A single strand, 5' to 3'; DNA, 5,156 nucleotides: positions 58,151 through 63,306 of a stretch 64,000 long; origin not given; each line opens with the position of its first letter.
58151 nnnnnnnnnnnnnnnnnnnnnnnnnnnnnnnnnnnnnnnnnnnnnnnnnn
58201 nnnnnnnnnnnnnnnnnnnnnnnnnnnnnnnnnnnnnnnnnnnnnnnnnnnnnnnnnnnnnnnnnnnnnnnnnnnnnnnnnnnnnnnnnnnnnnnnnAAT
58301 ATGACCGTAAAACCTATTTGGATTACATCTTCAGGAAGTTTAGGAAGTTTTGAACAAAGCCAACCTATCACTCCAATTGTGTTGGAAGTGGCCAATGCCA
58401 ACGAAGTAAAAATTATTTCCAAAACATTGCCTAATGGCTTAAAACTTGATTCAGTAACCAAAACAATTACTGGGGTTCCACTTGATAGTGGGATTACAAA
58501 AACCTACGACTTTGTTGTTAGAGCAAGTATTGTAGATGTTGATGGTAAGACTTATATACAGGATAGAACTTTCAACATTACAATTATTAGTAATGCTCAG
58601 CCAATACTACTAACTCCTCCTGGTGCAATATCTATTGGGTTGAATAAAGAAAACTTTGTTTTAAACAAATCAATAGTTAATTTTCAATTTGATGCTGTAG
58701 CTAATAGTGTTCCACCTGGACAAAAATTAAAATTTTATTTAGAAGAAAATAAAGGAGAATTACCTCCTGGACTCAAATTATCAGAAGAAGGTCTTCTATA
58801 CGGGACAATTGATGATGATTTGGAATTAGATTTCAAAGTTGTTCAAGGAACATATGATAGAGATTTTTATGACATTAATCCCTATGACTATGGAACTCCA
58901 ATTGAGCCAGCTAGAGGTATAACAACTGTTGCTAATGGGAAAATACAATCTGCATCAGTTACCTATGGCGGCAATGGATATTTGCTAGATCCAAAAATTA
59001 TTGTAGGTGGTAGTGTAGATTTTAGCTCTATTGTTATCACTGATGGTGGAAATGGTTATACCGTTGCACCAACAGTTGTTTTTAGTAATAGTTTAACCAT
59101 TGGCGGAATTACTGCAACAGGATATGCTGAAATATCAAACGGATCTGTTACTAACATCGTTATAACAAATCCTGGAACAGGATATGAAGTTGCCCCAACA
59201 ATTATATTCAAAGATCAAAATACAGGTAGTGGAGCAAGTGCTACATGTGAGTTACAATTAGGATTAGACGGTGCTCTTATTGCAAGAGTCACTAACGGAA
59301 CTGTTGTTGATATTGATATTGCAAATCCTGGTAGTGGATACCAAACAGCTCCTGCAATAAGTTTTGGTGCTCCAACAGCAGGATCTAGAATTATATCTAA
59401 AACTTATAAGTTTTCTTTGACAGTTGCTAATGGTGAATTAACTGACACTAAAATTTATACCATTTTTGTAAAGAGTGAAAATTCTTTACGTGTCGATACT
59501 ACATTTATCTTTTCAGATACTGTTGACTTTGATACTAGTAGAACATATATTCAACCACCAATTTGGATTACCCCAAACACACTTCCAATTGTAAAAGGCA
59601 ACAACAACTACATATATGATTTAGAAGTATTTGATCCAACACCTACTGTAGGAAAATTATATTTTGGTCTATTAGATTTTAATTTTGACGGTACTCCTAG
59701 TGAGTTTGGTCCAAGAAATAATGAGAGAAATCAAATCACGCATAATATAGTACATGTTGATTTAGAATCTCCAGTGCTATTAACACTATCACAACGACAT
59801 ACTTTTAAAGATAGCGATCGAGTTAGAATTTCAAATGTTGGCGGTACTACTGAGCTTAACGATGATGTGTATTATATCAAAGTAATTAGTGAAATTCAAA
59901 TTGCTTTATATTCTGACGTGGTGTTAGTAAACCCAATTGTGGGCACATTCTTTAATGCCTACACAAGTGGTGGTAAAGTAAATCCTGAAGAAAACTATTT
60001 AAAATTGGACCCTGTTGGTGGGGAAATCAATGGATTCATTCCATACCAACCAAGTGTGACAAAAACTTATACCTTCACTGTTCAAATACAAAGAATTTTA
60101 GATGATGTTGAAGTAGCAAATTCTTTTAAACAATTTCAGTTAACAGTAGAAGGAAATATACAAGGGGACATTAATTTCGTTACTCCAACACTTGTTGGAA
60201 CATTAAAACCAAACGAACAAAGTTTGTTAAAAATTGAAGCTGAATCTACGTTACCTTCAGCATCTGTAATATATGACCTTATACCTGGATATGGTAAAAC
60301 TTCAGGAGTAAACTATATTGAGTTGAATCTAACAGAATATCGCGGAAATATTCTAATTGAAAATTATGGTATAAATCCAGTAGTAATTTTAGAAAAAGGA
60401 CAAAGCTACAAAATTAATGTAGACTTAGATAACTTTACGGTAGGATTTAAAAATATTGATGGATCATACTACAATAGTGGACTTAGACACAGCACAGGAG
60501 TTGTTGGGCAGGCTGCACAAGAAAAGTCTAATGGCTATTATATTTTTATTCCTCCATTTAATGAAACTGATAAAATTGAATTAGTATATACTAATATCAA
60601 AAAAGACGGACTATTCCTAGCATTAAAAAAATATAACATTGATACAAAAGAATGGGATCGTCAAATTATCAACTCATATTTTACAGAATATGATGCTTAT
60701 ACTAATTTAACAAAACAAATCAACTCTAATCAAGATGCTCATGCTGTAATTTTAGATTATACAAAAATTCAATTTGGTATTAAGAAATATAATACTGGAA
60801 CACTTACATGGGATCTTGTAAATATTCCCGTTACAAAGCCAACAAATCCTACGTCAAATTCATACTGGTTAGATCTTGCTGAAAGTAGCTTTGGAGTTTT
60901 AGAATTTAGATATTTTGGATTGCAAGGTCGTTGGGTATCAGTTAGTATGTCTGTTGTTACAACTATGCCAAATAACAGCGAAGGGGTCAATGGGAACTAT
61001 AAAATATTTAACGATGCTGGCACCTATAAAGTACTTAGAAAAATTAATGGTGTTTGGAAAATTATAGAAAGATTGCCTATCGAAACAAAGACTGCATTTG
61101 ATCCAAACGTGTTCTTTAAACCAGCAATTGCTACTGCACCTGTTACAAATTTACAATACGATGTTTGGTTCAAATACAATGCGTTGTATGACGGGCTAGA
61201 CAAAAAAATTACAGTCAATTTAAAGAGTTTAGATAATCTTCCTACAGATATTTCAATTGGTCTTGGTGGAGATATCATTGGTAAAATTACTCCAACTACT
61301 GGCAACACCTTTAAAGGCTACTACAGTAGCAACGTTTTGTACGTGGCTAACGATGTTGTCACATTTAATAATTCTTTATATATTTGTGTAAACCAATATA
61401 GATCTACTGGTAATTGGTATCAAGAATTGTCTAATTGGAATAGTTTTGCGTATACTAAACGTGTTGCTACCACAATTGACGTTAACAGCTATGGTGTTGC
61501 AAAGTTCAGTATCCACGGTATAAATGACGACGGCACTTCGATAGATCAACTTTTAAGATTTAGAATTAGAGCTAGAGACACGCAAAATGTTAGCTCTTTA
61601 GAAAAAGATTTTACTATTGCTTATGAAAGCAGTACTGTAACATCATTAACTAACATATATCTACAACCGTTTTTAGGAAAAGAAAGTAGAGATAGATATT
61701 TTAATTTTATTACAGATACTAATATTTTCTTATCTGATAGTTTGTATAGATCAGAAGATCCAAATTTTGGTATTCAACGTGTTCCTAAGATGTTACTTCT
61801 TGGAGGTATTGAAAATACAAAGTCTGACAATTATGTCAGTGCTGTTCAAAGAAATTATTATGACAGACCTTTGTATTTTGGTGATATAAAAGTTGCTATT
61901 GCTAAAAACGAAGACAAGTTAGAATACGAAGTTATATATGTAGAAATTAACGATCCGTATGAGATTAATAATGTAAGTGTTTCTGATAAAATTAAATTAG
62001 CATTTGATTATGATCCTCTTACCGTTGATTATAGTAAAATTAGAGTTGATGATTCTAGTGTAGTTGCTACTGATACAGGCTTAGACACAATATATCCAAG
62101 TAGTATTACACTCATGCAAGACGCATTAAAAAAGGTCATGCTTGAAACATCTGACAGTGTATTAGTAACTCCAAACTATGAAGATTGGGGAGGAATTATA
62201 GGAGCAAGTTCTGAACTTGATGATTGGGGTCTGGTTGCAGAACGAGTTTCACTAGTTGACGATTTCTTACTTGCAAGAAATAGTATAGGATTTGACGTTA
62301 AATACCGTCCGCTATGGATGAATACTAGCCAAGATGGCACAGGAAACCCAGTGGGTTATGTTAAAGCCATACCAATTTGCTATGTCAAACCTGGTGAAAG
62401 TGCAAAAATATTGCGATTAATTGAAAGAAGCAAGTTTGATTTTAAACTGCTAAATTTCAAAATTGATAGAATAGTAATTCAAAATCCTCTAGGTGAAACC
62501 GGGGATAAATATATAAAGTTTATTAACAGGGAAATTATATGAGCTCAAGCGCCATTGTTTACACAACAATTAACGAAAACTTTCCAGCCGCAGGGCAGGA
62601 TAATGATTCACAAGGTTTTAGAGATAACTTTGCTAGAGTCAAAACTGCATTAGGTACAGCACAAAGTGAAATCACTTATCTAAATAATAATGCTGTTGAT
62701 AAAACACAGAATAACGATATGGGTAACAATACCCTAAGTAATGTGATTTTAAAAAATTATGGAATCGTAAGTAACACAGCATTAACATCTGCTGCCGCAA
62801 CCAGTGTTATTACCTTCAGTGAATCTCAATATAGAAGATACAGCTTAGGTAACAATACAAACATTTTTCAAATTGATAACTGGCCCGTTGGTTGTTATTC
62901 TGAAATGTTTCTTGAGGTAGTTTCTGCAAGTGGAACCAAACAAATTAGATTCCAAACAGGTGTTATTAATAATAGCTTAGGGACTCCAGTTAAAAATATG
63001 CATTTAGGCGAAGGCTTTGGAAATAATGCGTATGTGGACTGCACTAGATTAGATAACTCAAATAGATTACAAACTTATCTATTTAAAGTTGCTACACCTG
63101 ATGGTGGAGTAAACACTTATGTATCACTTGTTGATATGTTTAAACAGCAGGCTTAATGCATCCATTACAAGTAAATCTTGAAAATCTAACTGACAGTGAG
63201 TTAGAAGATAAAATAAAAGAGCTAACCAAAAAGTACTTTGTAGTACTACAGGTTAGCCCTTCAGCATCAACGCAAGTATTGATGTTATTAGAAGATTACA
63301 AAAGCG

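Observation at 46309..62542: Three consecutive giant proteins (2844, 1138, 1413 aa) sharing an N-terminal NDGTGD…KVNxNF module and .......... Ig-like repeats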

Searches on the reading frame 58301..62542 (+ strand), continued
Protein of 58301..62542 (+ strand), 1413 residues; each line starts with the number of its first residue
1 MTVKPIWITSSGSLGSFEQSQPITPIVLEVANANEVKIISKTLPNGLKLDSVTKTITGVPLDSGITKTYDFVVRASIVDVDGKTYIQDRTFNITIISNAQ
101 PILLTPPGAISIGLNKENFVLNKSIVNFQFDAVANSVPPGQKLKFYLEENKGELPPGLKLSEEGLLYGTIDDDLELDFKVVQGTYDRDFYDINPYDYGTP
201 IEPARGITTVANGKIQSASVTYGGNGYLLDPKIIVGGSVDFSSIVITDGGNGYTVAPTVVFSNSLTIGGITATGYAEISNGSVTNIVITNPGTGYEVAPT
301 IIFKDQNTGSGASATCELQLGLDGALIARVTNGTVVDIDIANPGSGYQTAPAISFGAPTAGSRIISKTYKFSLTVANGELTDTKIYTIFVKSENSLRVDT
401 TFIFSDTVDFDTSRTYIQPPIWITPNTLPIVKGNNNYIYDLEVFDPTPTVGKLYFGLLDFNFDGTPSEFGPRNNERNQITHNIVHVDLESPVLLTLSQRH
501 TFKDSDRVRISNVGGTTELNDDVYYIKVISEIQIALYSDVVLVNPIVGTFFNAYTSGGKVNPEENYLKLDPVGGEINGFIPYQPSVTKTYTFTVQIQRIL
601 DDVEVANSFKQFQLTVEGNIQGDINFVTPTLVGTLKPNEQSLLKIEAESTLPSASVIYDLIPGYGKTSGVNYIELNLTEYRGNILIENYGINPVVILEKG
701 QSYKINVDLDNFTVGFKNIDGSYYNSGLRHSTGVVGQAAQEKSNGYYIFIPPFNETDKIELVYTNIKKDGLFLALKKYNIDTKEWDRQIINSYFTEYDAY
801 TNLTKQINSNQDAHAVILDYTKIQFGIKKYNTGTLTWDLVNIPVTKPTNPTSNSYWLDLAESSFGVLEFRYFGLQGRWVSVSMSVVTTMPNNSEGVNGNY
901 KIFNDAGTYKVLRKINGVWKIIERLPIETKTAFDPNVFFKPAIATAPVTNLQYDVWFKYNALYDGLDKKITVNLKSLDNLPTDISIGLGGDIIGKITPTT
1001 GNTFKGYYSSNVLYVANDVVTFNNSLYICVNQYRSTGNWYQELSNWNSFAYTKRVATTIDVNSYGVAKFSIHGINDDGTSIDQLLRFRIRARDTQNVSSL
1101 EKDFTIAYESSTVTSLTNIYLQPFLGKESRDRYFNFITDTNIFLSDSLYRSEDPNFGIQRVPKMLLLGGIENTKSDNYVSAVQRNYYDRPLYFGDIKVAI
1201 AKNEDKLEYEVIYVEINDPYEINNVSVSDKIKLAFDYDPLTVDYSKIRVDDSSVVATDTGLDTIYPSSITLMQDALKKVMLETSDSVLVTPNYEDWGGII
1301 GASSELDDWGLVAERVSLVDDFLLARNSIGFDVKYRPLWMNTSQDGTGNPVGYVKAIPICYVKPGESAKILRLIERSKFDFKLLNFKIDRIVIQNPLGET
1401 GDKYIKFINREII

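Call 64: search_dna_similar(query=window:58301-62539:+, collection=phages, mode=protein, max_rows=25, max_evalue=0.001)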
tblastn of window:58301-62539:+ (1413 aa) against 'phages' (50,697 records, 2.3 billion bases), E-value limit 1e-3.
Records with a match: 349; places in all: 473; records where one place covers at least 80% of the query: 0.
Best place of each record, by identity: <60% 349.
By first word of the organism name: Synechococcus 267; Cyanophage 55; Prochlorococcus 12; Escherichia 3; Xanthomonas 2; Bacteriophage 2; Stenotrophomonas 2; Sinorhizobium 1; Pseudomonas 1; Hujiaoplasma 1; and 3 more.
By host as written in the record: - 123; Synechococcus 107; Synechococcus sp. WH7803 26; Synechococcus sp. 21; Synechococcus sp. WH8102 15; Synechococcus sp. WH 7803 8; Synechococcus sp. MW02 7; Synechococcus sp. CB0101 3; and 26 more.
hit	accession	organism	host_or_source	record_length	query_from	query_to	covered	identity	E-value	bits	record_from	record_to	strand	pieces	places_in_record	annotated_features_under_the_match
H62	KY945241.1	Synechococcus phage S-H35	Synechococcus sp. WH8102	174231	153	385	16%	29.1%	2e-10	72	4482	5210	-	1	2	none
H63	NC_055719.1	Synechococcus phage S-H35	Synechococcus sp. WH8102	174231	153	385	16%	29.1%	2e-10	72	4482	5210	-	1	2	none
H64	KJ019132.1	Synechococcus phage ACG-2014b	-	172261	204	455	18%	26.6%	1e-5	56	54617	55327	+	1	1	structural protein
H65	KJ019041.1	Synechococcus phage ACG-2014b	-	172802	204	455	18%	26.6%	1e-5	56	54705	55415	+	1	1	structural protein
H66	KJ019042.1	Synechococcus phage ACG-2014b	-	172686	204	455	18%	26.3%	9e-5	54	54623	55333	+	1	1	structural protein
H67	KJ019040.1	Synechococcus phage ACG-2014b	-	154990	204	455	18%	26.3%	1e-4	53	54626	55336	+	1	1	structural protein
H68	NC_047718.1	Synechococcus phage ACG-2014b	-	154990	204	455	18%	26.3%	1e-4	53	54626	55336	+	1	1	virion structural protein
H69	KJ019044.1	Synechococcus phage ACG-2014b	-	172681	204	455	18%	26.3%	1e-4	53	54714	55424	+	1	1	structural protein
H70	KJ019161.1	Synechococcus phage ACG-2014b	-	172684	204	455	18%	26.3%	1e-4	53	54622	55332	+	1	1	structural protein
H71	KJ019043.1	Synechococcus phage ACG-2014b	-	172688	204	455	18%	26.3%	1e-4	53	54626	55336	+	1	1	structural protein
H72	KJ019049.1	Synechococcus phage ACG-2014b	-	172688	204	455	18%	26.3%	1e-4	53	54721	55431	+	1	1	structural protein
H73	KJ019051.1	Synechococcus phage ACG-2014b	-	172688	204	455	18%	26.3%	1e-4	53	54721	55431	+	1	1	structural protein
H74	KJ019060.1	Synechococcus phage ACG-2014b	-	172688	204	455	18%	26.3%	1e-4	53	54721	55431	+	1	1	structural protein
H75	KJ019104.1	Synechococcus phage ACG-2014b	-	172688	204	455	18%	26.3%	1e-4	53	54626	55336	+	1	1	structural protein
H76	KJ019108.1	Synechococcus phage ACG-2014b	-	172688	204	455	18%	26.3%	1e-4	53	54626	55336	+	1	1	structural protein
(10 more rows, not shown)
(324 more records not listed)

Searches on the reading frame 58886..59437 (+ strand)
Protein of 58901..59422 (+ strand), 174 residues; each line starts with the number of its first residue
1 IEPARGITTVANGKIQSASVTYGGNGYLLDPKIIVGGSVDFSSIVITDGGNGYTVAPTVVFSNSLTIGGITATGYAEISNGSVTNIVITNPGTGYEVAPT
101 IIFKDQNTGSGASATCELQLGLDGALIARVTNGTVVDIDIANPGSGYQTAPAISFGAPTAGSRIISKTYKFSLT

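Call 31: search_protein_families(library=pfam, proteins=[window:58901-59422:+], max_evalue=10)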
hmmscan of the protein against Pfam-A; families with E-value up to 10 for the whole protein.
window:58901-59422:+ (174 aa): 0 families

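Call 73: predict_structure(alignment_id=A3)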
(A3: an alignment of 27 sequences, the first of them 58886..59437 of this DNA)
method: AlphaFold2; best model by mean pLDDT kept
length: 184 residues; sequences in the alignment: 27
mean_pLDDT: 89.2   pTM: 0.77
mean pLDDT of the five models: 89.2, 88.7, 88.5, 88.1, 87.4
residues with pLDDT >= 90: 144; 70-90: 16; 50-70: 10; < 50: 14
segments of 3 or more residues with pLDDT < 50: 171-178, 182-184
pLDDT, mean of each block of 10 residues (from residue 1): 73 97 95 92 95 96 96 95 97 97 96 94 96 94 98 96 66 46 49
secondary structure, 60 per line:
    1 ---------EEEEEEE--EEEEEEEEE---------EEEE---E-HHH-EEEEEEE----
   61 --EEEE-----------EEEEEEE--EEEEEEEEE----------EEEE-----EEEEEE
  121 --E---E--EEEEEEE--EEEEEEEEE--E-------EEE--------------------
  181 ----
elements in order: E10-16 E19-27 E37-40 E50-56 E63-66 E78-84 E87-95 E106-109 E115-120 E130-136 E139-147 E158-160

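Call 75: fold_search(model_id=the predicted structure, library=pdb)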
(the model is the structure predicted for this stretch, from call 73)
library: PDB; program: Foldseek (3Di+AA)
matches with E <= 10: 203; with E <= 0.001: 0
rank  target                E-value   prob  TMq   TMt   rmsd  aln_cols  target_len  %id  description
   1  9mkb_dS               2.4e-01  0.97  0.32  0.10   6.9       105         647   16  Structure of the bacteriophage T4 portal-neck-tail complex (released 2025-12-24)
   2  3fo8                  4.5e-01  0.84  0.31  0.22   9.0       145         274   13  Crystal structure of the bacteriophage T4 tail sheath protein, protease resistant fragment gp18PR (released 2009-03-10)
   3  3ghp_B                7.1e-01  0.03  0.12  0.12  15.6       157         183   16  Structure of the second type II cohesin module from the adaptor ScaA scaffoldin of Acetivibrio cellulolyticus (includi (released 2009-06-23)
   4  3foa_A                7.5e-01  0.85  0.31  0.13   7.0       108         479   17  Crystal structure of the bacteriophage T4 tail sheath protein, deletion mutant gp18M (released 2009-03-10)
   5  3j2m_U                7.5e-01  0.85  0.31  0.10   7.0       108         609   17  The X-ray structure of the gp15 hexamer and the model of the gp18 protein fitted into the cryo-EM reconstruction of th (released 2013-03-06)
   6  7bhq_D                8.7e-01  0.08  0.21  0.19  15.5       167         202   10  In situ assembled Salmonella FlgD hook cap complex (released 2021-05-05)
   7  1mac_A                9.2e-01  0.03  0.13  0.12  18.5       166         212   14  CRYSTAL STRUCTURE AND SITE-DIRECTED MUTAGENESIS OF BACILLUS MACERANS ENDO-1,3-1,4-BETA-GLUCANASE (released 1995-02-27)
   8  6ovy_D                9.6e-01  0.04  0.15  0.04  20.0       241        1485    8  X-ray crystal structure of a bacterial reiterative transcription complex of pyrG promoter variant -1C (released 2019-07-24)
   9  3foa_D                1.1e+00  0.84  0.31  0.13   4.8       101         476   17  Crystal structure of the bacteriophage T4 tail sheath protein, deletion mutant gp18M (released 2009-03-10)
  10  2bvb                  1.2e+00  0.04  0.14  0.17  18.2       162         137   10  The C-terminal domain from Micronemal Protein 1 (MIC1) from Toxoplasma Gondii (released 2005-10-12)
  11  8g78_A                1.2e+00  0.01  0.11  0.06  21.2       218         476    5  Local refinement of SARS-CoV-2 spike/nanobody mixture complex around NTD (released 2024-02-21)
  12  8w8o_D                1.3e+00  0.04  0.16  0.04  20.5       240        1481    7  Thermus thermophilus initiation complex in the half-translocated state (released 2024-07-24)
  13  3f2l                  1.3e+00  0.03  0.14  0.15  17.4       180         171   17  Crystal structure analysis of the K171A mutation of N-terminal type II cohesin 1 from the cellulosomal ScaB subunit of A (released 2008-12-02)
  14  7k7c_B                1.3e+00  0.03  0.11  0.05  16.4       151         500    9  Crystal structure of diphtheria toxin from crystals obtained at pH 5.5 (released 2020-11-18)
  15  3fnk_B                1.4e+00  0.02  0.11  0.12  15.0       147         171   17  Crystal structure of the second type II cohesin module from the cellulosomal adaptor ScaA scaffoldin of Acetivibrio ce (released 2009-06-23)
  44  7edg_B                3.0e+00  0.02  0.15  0.05  18.0       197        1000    7  Cryo-EM structure of SARS-CoV-2 S-UK variant (B.1.1.7), one RBD-up conformation 2 (released 2021-09-01)
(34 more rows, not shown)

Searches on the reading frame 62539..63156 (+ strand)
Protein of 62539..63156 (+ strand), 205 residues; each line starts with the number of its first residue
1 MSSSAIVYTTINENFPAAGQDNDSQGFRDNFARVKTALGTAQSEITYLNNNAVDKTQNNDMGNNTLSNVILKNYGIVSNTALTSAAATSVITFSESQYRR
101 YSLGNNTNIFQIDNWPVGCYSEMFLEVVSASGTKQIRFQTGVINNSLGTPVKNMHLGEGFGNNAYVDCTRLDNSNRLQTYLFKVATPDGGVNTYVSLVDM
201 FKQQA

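Call 10: search_protein_families(library=phrogs, proteins=[window:62539-63156:+], max_evalue=0.001)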
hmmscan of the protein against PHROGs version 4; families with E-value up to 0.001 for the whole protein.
window:62539-63156:+ (205 aa): 0 families

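Call 83: search_protein_families(library=pfam, proteins=[window:62539-63153:+], max_evalue=0.01)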
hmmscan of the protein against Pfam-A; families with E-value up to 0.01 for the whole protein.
window:62539-63153:+ (205 aa): 0 families

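Call 84: search_solved_structures(query=window:62539-63153:+, max_evalue=10, show_alignments=3)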
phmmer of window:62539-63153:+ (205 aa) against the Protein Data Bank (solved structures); distinct sequences matched with E-value up to 10: 0.
